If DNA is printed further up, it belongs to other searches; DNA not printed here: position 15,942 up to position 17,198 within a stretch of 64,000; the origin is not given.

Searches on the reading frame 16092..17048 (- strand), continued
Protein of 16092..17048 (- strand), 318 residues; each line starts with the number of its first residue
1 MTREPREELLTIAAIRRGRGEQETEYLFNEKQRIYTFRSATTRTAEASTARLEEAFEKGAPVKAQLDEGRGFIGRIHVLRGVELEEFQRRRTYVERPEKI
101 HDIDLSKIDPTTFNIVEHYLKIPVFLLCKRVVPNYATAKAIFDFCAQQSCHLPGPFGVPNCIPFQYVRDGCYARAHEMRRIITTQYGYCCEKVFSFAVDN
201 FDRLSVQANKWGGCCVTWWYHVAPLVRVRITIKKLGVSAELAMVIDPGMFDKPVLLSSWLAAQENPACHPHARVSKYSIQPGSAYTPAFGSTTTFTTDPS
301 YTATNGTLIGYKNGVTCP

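Call 19: search_protein_families(library=padloc, proteins=[window:16092-17048:-], max_evalue=0.01)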
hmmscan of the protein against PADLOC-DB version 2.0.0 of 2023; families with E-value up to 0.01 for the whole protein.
window:16092-17048:- (318 aa): 0 families

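Call 31: predict_structure(alignment_id=A2)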
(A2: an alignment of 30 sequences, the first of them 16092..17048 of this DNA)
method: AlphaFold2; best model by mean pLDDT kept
length: 318 residues; sequences in the alignment: 30
mean_pLDDT: 81.2   pTM: 0.78
mean pLDDT of the five models: 81.2, 80.0, 78.6, 77.1, 69.8
residues with pLDDT >= 90: 72; 70-90: 195; 50-70: 49; < 50: 2
segments of 3 or more residues with pLDDT < 50: none
pLDDT, mean of each block of 10 residues (from residue 1): 62 74 76 74 72 79 83 81 67 75 86 78 76 95 89 63 71 90 89 86 84 83 94 84 92 95 91 90 80 78 86 74
secondary structure, 60 per line:
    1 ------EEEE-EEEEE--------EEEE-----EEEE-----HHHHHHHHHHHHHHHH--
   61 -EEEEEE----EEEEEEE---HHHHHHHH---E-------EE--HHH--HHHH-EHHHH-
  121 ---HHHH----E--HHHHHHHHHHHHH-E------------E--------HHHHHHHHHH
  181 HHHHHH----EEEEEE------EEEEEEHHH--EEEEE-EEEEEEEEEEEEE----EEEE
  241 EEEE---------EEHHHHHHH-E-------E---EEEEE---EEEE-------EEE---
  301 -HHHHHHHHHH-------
elements in order: E7-10 E12-16 E25-28 E34-37 H43-58 E62-67 E72-78 H82-89 H110-113 H116-119 H124-127 H135-147 H171-186 E191-196 E203-208 E214-218 E220-232 E237-244 H256-262 E276-280 E284-287 E295-297 H302-311

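Call 36: fold_search(model_id=the predicted structure, library=pdb)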
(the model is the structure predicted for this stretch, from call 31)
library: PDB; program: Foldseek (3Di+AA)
matches with E <= 10: 274; with E <= 0.001: 6
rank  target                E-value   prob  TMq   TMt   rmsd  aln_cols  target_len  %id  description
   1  3a54_A                2.0e-20  1.00  0.51  0.58  17.9       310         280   26  Crystal structure of the A47Q1 mutant of pro-protein-glutaminase (released 2010-08-11)
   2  3a56_B                6.5e-20  1.00  0.51  0.58  17.8       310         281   25  Crystal structure of pro- protein-glutaminase (released 2010-08-11)
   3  3a56_A                6.5e-20  1.00  0.51  0.57  17.9       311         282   25  Crystal structure of pro- protein-glutaminase (released 2010-08-11)
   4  8z3i                  1.3e-17  1.00  0.49  0.57  17.2       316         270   23  Crystal Structure of Protein Glutaminase FBPG(Flavobacterium sp.316) (released 2025-04-23)
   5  2zk9                  6.2e-14  1.00  0.49  0.82   2.5       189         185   33  Crystal Structure of Protein-glutaminase (released 2009-03-17)
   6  2ksv_MODEL_1_A        8.9e-13  1.00  0.48  0.80   2.6       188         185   34  The NMR structure of protein-glutaminase from Chryseobacterium proteolyticum (released 2010-02-16)
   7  8jjw_A                1.1e-02  0.92  0.23  0.34  10.8       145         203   19  Crystal structure of QG-hNTAQ1 C28S (released 2024-06-26)
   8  8jk0                  1.6e-02  0.94  0.25  0.37   6.4       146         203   17  Crystal structure of QL-hNTAQ1 C28S (released 2024-06-26)
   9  8jjg                  1.7e-02  0.93  0.25  0.36   7.3       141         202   19  Crystal structure of QW-hNTAQ1 C28S (released 2024-06-26)
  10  8jjx                  2.0e-02  0.95  0.26  0.39   6.6       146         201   18  Crystal structure of QS-hNTAQ1 C28S (released 2024-06-26)
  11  8jjh                  2.3e-02  0.91  0.27  0.39   9.4       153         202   18  Crystal structure of QH-hNTAQ1 C28S (released 2024-06-26)
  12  8jjy_B                2.4e-02  0.84  0.22  0.33  10.9       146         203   18  Crystal structure of QN-hNTAQ1 C28S (released 2024-06-26)
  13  3c9q_A                2.5e-02  0.89  0.25  0.37   8.7       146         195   20  Crystal structure of the uncharacterized human protein C8orf32 with bound peptide (released 2008-02-26)
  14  4w79                  2.7e-02  0.85  0.26  0.38   9.2       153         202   21  Crystal Structure of Human Protein N-terminal Glutamine Amidohydrolase (released 2014-09-17)
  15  8jjz                  2.9e-02  0.87  0.25  0.37   8.3       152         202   16  Crystal structure of QQ-hNTAQ1 C28S (released 2024-06-26)
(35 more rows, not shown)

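Call 37: find_related_loci(query=A2, collection=genome_contigs, flank=8000)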
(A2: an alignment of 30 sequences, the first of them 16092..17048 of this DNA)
Query A2 (318 aa) in genome_contigs; peptide patterns used: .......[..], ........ (x = any residue, [..] = any of these).
211 stretches matched a pattern; 202 encode a relative of the query (tblastn E <= 1e-3); the best 80 are kept; 80 distinct loci.
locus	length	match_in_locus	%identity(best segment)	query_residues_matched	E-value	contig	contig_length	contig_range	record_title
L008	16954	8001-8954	95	1-318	0e+0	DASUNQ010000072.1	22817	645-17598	MAG TPA_asm: Thermoanaerobaculia bacterium isolate SMAG_U1604 k141_1297952, whole genome shotgun sequence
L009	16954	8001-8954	95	1-318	0e+0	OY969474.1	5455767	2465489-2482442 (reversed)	MAG: uncultured Acidobacteriota bacterium isolate MFD05747.bin.1.131 genome assembly, chromosome: 1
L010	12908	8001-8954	79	1-318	4e-175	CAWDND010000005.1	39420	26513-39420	MAG: uncultured Planctomycetaceae bacterium isolate MFD04944.bin.2.71 genome assembly, contig: contig_13258, whole genom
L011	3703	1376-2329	69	1-318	1e-155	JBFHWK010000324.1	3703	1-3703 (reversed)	MAG: Rhodothermales bacterium isolate Mix_sand09.2021.07.Z.24 k141_410732_length_3703_cov_27.3526, whole genome shotgun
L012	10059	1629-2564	68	7-317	2e-141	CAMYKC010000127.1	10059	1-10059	MAG: uncultured Xanthomonadales bacterium isolate FCS_Gamma_101 genome assembly, contig: scaffold_5447, whole genome sho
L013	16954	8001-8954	66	1-318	2e-140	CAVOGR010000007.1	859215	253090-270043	MAG: uncultured Gemmatimonadales bacterium isolate MFD09779.bin.2.16 genome assembly, contig: contig_54023, whole genome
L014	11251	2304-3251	65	1-318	7e-137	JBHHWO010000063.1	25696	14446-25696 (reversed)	MAG: Thermoanaerobaculia bacterium isolate S.2_sp2_bin.11 NODE_230_length_25696_cov_9.193518, whole genome shotgun seque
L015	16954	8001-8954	62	1-318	2e-136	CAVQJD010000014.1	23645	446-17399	MAG: uncultured Gammaproteobacteria bacterium isolate MFD09779.bin.2.64 genome assembly, contig: contig_64464, whole gen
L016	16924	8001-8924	64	9-318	1e-135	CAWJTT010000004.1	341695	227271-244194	MAG: uncultured Actinomycetes bacterium isolate MFD09126.bin.2.24 genome assembly, contig: contig_13898, whole genome sh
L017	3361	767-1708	63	1-317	2e-136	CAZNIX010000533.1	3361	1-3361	MAG TPA_asm: uncultured Thermoanaerobaculia bacterium isolate binchicken_co395_33 genome assembly, contig: NODE_21835_le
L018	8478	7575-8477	60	1-306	5e-127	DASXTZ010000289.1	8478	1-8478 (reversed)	MAG TPA_asm: Ignavibacteria bacterium isolate SMAG_U4705 k141_1930142, whole genome shotgun sequence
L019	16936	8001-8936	61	1-317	8e-126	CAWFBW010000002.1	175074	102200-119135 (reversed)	MAG: uncultured Acidobacteriaceae bacterium isolate MFD00822.bin.2.97 genome assembly, contig: contig_103009, whole geno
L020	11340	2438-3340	61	9-317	2e-124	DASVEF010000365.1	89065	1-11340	MAG TPA_asm: Thermoanaerobaculia bacterium isolate SMAG_U2053 k141_577256, whole genome shotgun sequence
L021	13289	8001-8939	60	8-318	9e-124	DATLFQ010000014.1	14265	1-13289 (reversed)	MAG TPA_asm: Acidimicrobiales bacterium isolate SMAG_U13592 k141_26600, whole genome shotgun sequence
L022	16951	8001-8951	59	1-318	1e-123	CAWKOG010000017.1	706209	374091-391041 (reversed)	MAG: uncultured Alphaproteobacteria bacterium isolate MFD00962.bin.2.283 genome assembly, contig: contig_51866, whole ge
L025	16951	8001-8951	59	1-318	1e-123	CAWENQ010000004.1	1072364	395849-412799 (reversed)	MAG: uncultured Alphaproteobacteria bacterium isolate MFD02360.bin.1.49 genome assembly, contig: contig_14048, whole gen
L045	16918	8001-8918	58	9-318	3e-119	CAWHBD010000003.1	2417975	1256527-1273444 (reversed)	MAG: uncultured Candidatus Rokubacteria bacterium isolate MFD02840.bin.3.55 genome assembly, contig: contig_32758, whole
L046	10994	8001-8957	58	1-317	6e-119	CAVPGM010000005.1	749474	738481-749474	MAG: uncultured beta proteobacterium isolate MFD10007.bin.2.152 genome assembly, contig: contig_11632, whole genome shot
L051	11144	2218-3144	55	7-318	3e-115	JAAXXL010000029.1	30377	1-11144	MAG: Chlorobiaceae bacterium isolate W9_Combined_metabat2_105 W9_Combined_metabat2_105_NODE_823, whole genome shotgun se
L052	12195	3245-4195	58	4-317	2e-115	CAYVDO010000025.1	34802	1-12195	MAG TPA_asm: uncultured bacterium isolate binchicken_co245_204 genome assembly, contig: NODE_1025_length_34802_cov_6.418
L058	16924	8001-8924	56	1-317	8e-112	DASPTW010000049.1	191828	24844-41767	MAG TPA_asm: Candidatus Acidoferrum sp. isolate SMAG_U12287 k141_1741425, whole genome shotgun sequence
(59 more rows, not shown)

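Call 46: search_protein_families(library=pfam, proteins=[L045:10287-14321:-, L058:4200-7418:-, L022:4515-5540:+, L051:4911-6122:+, L052:5678-6253:+, L046:10020-10796:-, L025:9328-9678:+], max_evalue=0.001)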
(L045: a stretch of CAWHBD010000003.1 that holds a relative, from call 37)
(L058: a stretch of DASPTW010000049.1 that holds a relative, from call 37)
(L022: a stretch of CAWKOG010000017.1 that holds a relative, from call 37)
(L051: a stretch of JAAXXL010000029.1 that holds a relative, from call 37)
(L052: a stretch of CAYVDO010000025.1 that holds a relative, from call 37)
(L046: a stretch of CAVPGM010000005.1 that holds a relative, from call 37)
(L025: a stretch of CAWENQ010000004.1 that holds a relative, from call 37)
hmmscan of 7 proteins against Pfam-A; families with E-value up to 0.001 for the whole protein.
L045:10287-14321:- (1344 aa): 7 families
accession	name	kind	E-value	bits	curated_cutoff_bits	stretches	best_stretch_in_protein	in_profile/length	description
PF02518.31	HATPase_c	-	7e-61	204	26.4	2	1079-1191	1-110/111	Histidine kinase-, DNA gyrase B-, and HSP90-like ATPase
PF00072.30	Response_reg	-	1.1e-47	161.2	30.2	2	638-749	1-111/111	Response regulator receiver domain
PF00512.31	HisKA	-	8.2e-32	109.5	26.9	2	967-1031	1-64/66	His Kinase A (phospho-acceptor) domain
PF13185.12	GAF_2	-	8e-19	68.6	28.6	2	801-946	3-136/136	GAF domain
PF13581.12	HATPase_c_2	-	3.2e-07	30.8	27.4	0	1088-1166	36-111/127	Histidine kinase-like ATPase domain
PF13492.12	GAF_3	-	2.4e-05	25.2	27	0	894-947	77-129/129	GAF domain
PF08448.16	PAS_4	-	0.0003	21.4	23.1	0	77-171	19-109/110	PAS fold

L058:4200-7418:- (1072 aa): 5 families
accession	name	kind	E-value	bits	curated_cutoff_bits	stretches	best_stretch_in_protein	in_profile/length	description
PF15902.12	Sortilin-Vps10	-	2.1e-30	106.4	33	4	137-262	3-114/446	Sortilin, neurotensin receptor 3,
PF02012.26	BNR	-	8.7e-12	43.6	27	0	301-312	1-12/12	BNR/Asp-box repeat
PF13088.12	BNR_2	-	1.8e-06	28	31.4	0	188-313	140-251/277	BNR repeat-like domain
PF14870.12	PSII_BNR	-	0.0002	21.2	27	0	298-412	38-151/303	Photosynthesis system II assembly factor YCF48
PF15899.11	BNR_6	-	0.00041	20.6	27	0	247-260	1-14/14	BNR-Asp box repeat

L022:4515-5540:+ (341 aa): 5 families
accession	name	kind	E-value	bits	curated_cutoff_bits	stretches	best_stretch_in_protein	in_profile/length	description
PF00005.33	ABC_tran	-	1.1e-35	123.6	25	1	48-198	2-136/137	ABC transporter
PF08352.17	oligo_HPY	-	4.5e-19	69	27.1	1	250-315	1-65/65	Oligopeptide/dipeptide transporter, C-terminal region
PF13401.12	AAA_22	-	0.00047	20.9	27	1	60-135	8-79/130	AAA domain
PF02463.25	SMC_N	-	0.00085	19.3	40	0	59-219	26-189/220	RecF/RecN/SMC N terminal domain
PF00485.24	PRK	-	0.00096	19.5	22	0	59-141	1-82/196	Phosphoribulokinase / Uridine kinase family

L051:4911-6122:+ (403 aa): 1 family
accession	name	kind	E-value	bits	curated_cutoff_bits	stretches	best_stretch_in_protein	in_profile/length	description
PF13529.12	Peptidase_C39_2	-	8e-05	23.7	24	1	257-370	7-143/143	Peptidase_C39 like family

L052:5678-6253:+ (191 aa): 0 families

L046:10020-10796:- (258 aa): 0 families

L025:9328-9678:+ (116 aa): 8 families
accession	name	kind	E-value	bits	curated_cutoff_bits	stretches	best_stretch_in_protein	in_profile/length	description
PF12840.13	HTH_20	-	5.3e-15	55.6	27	1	13-60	1-49/51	Helix-turn-helix domain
PF01022.26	HTH_5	-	1.7e-14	53.9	22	1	15-59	1-45/47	Bacterial regulatory protein, arsR family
PF01047.28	MarR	-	8.1e-07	29.3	24.6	1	27-64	15-52/59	MarR family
PF12802.13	MarR_2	-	3.6e-06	27.5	27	1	21-64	10-55/61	MarR family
PF13412.12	HTH_24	-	4.6e-06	26.5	21.9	1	15-59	2-47/48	Winged helix-turn-helix DNA-binding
PF25212.1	HVO_A0114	-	0.0003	21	27.6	1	11-66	17-73/84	HVO_A0114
PF09339.16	HTH_IclR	-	0.00081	19.6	22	0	26-61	13-50/52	IclR helix-turn-helix domain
PF17782.7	DprA_WH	-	0.00086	19.7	22.9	0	14-61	10-57/61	DprA winged helix domain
